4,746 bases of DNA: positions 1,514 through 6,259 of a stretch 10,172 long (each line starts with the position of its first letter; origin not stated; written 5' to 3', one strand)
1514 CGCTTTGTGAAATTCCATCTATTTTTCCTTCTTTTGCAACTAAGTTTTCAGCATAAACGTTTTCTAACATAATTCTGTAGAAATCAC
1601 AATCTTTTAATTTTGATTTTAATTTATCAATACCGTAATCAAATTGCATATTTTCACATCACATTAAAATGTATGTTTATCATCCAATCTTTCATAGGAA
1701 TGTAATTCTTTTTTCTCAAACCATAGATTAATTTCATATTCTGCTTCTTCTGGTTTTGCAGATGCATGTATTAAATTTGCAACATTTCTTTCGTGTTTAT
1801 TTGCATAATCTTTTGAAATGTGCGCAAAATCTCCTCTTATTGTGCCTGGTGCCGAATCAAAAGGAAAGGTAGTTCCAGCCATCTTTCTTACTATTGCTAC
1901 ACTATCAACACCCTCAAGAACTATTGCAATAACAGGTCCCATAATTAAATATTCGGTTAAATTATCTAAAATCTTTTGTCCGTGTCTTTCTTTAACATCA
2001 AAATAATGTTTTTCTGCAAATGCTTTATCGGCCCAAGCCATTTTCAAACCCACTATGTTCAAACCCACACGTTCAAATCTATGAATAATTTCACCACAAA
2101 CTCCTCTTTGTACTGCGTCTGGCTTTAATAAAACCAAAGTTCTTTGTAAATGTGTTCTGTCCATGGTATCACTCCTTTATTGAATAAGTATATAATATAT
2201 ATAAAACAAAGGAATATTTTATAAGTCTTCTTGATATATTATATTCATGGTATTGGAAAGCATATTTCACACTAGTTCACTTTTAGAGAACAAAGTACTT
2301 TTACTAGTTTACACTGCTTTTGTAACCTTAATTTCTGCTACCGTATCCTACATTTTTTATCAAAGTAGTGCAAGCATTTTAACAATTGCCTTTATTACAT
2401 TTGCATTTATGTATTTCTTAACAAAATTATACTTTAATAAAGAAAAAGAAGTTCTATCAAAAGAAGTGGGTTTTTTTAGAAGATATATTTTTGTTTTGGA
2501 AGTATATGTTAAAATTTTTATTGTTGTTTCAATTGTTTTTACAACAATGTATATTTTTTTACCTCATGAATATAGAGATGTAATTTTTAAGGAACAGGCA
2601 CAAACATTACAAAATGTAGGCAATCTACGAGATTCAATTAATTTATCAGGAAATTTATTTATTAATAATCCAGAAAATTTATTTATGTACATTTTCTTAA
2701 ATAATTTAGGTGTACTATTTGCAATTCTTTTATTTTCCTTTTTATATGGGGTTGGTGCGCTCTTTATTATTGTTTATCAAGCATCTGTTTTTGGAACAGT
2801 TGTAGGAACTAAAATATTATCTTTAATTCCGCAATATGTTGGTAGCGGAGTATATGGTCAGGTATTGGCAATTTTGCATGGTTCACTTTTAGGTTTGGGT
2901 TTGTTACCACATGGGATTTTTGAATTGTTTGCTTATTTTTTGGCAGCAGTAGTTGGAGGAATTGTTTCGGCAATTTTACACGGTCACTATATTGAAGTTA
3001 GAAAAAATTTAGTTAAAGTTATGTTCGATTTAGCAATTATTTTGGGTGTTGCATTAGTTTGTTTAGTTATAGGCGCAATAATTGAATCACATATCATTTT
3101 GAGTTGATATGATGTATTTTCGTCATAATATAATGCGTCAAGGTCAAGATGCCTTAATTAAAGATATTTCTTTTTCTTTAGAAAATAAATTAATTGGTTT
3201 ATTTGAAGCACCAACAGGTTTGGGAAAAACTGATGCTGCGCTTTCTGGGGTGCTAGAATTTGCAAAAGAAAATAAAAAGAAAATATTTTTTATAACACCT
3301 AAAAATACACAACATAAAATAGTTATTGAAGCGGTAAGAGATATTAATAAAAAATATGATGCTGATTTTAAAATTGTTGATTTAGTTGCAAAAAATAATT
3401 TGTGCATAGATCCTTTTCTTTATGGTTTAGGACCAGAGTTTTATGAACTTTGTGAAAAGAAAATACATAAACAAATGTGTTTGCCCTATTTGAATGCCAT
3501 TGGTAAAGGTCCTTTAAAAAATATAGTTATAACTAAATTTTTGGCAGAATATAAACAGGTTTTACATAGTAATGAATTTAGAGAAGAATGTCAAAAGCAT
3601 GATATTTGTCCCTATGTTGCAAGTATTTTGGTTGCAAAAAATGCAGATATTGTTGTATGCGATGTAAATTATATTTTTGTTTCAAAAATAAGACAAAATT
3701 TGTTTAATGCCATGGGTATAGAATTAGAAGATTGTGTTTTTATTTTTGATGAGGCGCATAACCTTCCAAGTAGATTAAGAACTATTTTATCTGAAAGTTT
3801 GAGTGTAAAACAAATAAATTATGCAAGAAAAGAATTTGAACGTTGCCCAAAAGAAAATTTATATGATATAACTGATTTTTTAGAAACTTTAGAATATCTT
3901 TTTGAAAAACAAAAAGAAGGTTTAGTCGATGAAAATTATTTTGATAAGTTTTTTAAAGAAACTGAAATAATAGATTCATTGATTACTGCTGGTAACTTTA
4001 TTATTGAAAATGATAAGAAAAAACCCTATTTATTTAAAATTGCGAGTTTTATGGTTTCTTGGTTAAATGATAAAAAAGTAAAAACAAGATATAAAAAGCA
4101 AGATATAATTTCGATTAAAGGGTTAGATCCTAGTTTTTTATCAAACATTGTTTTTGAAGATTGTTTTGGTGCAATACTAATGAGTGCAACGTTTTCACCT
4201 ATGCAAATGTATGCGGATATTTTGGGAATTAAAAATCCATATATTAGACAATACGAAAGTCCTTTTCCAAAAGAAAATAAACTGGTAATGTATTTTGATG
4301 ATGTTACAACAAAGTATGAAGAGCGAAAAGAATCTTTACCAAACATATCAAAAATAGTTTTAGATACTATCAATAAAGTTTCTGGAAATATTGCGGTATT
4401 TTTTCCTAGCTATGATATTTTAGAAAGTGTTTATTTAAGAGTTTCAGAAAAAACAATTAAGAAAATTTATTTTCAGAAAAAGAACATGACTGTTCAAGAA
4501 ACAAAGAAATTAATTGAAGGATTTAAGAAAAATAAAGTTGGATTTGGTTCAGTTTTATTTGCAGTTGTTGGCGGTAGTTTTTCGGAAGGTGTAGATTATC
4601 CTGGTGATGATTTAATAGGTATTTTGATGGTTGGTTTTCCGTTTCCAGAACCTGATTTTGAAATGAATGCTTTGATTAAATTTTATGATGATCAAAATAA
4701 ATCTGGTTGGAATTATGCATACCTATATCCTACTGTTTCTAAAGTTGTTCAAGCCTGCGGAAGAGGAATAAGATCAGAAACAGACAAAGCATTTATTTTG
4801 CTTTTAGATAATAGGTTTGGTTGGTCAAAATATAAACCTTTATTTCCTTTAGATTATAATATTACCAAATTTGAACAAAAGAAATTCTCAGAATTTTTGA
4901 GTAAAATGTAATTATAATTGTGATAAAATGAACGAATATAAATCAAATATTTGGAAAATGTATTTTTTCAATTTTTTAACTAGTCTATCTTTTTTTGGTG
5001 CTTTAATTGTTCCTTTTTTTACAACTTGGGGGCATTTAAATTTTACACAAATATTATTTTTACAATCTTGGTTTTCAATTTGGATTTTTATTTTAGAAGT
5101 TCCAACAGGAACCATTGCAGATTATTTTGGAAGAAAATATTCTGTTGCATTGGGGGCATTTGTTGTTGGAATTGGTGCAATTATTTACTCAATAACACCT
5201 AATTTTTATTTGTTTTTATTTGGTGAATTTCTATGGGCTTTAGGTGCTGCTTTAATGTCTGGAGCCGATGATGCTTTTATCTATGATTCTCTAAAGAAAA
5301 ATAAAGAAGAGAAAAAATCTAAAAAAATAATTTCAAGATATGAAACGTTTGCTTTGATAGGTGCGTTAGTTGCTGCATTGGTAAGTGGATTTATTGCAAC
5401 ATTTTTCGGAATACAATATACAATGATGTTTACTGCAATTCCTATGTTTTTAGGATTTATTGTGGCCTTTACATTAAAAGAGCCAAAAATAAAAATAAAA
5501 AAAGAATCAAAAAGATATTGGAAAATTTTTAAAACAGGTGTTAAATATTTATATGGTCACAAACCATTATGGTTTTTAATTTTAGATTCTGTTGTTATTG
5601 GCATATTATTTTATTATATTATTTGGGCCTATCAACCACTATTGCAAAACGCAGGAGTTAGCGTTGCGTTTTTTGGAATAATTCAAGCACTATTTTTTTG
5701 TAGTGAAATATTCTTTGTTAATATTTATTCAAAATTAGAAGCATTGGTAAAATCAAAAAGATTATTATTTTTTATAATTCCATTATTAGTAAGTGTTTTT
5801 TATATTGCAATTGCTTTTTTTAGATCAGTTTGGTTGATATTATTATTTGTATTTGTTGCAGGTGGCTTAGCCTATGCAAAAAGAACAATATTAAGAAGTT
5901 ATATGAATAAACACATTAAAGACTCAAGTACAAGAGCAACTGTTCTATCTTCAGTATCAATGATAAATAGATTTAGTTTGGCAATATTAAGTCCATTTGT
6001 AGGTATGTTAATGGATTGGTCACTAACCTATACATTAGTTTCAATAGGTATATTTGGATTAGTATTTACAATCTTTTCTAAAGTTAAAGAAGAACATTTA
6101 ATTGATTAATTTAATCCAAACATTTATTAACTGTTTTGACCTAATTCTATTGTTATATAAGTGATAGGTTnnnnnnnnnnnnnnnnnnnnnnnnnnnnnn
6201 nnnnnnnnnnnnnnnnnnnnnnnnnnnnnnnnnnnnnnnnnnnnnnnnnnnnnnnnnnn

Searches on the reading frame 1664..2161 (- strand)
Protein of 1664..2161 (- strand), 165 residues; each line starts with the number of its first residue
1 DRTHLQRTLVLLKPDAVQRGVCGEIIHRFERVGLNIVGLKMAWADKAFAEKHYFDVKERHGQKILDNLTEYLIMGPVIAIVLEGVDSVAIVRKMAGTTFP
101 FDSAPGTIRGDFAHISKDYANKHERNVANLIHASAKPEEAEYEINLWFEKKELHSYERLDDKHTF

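Call 15: find_encoding_contigs(protein=window:1664-2161:-, flank=10000, max_places=10)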
Protein window:1664-2161:- (165 aa): no gene with exactly this product is on record in the collection.

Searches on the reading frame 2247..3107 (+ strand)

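Call 4: search_protein_families(library=pfam, proteins=[window:2247-3107:+], max_evalue=1)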
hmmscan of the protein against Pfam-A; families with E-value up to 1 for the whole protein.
window:2247-3107:+ (286 aa): 2 families
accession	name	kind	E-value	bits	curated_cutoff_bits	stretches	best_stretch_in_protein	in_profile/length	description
PF01944.22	SpoIIM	-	4e-12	46.8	26.9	1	92-282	5-160/163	Stage II sporulation protein M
PF01027.25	Bax1-I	-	0.0031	17.8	34.1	1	13-102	64-151/207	Inhibitor of apoptosis-promoting Bax1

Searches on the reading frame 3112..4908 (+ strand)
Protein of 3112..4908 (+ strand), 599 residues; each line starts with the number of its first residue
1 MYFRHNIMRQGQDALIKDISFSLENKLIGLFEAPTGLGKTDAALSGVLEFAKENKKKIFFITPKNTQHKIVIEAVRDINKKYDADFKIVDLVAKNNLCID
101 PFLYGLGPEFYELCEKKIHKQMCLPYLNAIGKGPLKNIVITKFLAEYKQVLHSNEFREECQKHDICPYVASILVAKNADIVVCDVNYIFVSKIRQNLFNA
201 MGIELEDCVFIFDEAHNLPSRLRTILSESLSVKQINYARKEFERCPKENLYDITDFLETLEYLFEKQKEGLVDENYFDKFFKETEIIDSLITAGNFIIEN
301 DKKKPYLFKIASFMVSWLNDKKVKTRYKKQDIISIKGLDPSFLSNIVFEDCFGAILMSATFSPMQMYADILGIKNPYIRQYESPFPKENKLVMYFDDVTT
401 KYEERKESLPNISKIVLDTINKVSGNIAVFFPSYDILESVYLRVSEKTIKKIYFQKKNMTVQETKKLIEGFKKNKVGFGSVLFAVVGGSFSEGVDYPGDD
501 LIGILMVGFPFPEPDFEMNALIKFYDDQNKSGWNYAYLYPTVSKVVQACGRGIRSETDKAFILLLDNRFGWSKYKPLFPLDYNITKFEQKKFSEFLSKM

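Call 34: find_related_loci(query=A4, collection=genome_contigs, flank=10000)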
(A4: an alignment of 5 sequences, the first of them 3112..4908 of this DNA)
Query A4 (599 aa) in genome_contigs; peptide patterns used: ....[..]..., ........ (x = any residue, [..] = any of these).
40 stretches matched a pattern; 10 encode a relative of the query (tblastn E <= 1e-3); 10 distinct loci.
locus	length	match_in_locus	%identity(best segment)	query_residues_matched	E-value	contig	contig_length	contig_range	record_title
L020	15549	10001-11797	72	1-599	0e+0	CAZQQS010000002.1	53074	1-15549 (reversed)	MAG TPA_asm: uncultured archaeon isolate SRP263991_co7_840 genome assembly, contig: NODE_601_length_53074_cov_9.147230,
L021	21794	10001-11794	67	1-599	0e+0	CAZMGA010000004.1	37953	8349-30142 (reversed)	MAG TPA_asm: uncultured archaeon isolate SRP192927_co2_903 genome assembly, contig: NODE_1278_length_37953_cov_10.453823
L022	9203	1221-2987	33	3-594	2e-96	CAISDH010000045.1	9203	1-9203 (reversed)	uncultured Candidatus Micrarchaeota archaeon isolate A14_bin-2569 genome assembly, contig: bin-2569:45/57, whole genome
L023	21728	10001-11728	32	3-577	2e-84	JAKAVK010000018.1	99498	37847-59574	MAG: Candidatus Micrarchaeota archaeon isolate YP3.bin93 NODE_243_length_99498_cov_6.22155, whole genome shotgun sequenc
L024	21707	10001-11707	29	9-582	4e-67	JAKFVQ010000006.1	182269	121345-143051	MAG: Candidatus Obscuribacterales bacterium isolate D3_Bin_5 D3_0000028, whole genome shotgun sequence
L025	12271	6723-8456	28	1-582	8e-64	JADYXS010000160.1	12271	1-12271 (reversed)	MAG: Candidatus Obscuribacter sp. isolate MP5IB2 169 k99_533375, whole genome shotgun sequence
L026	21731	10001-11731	34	3-578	2e-90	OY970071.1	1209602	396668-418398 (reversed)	MAG: uncultured Candidatus Micrarchaeota archaeon isolate MFD01476.bin.c.9 genome assembly, chromosome: 1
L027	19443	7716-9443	33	3-577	2e-92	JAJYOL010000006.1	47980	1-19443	MAG: Candidatus Micrarchaeota archaeon isolate DBS2-5.bin41 NODE_465_length_47980_cov_7.529538, whole genome shotgun seq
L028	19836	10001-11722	33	4-575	5e-82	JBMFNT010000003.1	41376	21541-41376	MAG: Candidatus Micrarchaeia archaeon isolate KM4338-18 NODE_3_length_41376_cov_11.140585, whole genome shotgun sequence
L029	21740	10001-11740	29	9-598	5e-65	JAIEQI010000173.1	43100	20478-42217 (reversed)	MAG: Candidatus Obscuribacterales bacterium isolate co.spades.DASTOOL.2.5kb_125 c_000000442272, whole genome shotgun seq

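Call 59: search_protein_families(library=pfam, proteins=[L021:12053-13138:+, L020:13055-13243:+, L021:11845-12042:+], max_evalue=0.1)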
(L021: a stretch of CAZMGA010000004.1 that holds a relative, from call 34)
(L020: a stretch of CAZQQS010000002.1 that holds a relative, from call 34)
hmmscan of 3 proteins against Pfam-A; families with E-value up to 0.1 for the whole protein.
L021:12053-13138:+ (362 aa): 4 families
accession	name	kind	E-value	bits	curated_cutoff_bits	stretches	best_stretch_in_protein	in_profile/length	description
PF14559.12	TPR_19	-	0.00024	21.8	25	0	277-311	32-65/68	Tetratricopeptide repeat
PF07378.16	FlbT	-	0.0013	19.2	27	1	10-54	77-120/125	Flagellar protein FlbT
PF07544.18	Med9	-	0.0018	18.8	26.9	1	5-39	35-69/80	RNA polymerase II transcription mediator complex subunit 9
PF12895.13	ANAPC3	-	0.0098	16.6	27.2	0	37-78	35-75/82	Anaphase-promoting complex, cyclosome, subunit 3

L020:13055-13243:+ (63 aa): 1 family
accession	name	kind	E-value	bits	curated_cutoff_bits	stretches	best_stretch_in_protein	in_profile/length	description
PF00313.28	CSD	-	0.044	14.1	27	1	3-60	2-64/66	'Cold-shock' DNA-binding domain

L021:11845-12042:+ (66 aa): 0 families

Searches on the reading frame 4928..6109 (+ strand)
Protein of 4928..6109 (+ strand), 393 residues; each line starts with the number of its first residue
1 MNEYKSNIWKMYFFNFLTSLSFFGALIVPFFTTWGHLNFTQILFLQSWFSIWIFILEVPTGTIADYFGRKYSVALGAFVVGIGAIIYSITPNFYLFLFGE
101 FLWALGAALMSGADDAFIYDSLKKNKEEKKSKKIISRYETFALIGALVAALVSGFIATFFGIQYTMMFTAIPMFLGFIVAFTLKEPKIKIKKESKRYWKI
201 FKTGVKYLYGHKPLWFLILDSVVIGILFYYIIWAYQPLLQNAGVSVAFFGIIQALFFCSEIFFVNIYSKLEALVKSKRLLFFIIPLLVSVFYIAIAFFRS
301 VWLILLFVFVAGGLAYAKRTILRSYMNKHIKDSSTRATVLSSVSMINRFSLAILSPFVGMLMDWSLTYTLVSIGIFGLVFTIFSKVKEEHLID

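Call 4: search_protein_families(library=pfam, proteins=[window:4928-6109:+], max_evalue=1)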
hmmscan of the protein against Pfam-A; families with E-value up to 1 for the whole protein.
window:4928-6109:+ (393 aa): 3 families
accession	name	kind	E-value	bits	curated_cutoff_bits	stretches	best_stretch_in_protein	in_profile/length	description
PF07690.21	MFS_1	-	5.3e-27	95.1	33.4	2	12-239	5-228/347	Major Facilitator Superfamily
PF03092.22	BT1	-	5.2e-06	25.9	22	1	73-224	62-188/432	BT1 family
PF00083.30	Sugar_tr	-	0.00012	21.6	22.3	2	41-112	47-121/452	Sugar (and other) transporter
